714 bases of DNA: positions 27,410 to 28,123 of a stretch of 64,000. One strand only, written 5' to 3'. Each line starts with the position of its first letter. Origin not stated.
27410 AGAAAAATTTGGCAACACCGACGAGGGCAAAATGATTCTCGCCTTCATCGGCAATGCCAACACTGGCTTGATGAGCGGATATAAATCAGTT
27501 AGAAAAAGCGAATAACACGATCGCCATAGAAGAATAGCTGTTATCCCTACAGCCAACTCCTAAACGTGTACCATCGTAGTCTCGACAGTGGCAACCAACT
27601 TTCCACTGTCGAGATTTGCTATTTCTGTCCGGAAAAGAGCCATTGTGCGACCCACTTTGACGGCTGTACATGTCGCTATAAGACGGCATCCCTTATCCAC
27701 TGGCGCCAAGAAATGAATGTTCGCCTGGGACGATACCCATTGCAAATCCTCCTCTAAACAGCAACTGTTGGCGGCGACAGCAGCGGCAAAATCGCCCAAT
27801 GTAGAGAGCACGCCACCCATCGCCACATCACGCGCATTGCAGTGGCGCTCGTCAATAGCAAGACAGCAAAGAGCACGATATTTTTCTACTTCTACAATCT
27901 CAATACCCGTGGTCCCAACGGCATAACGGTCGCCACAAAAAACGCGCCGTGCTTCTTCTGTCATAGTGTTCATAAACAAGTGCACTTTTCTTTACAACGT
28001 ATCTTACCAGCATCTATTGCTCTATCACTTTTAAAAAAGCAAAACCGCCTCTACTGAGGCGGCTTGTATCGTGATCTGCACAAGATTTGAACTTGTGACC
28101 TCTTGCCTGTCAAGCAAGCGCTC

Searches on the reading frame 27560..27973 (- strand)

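Call 77: search_protein_families(library=pfam, proteins=[window:27560-27973:-], max_evalue=0.00001)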
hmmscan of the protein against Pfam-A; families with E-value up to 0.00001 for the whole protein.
window:27560-27973:- (137 aa): 1 family
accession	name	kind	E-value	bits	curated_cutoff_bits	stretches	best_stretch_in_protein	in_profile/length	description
PF03061.28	4HBT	-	1.7e-13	51.1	20.6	1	51-124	4-76/79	Thioesterase superfamily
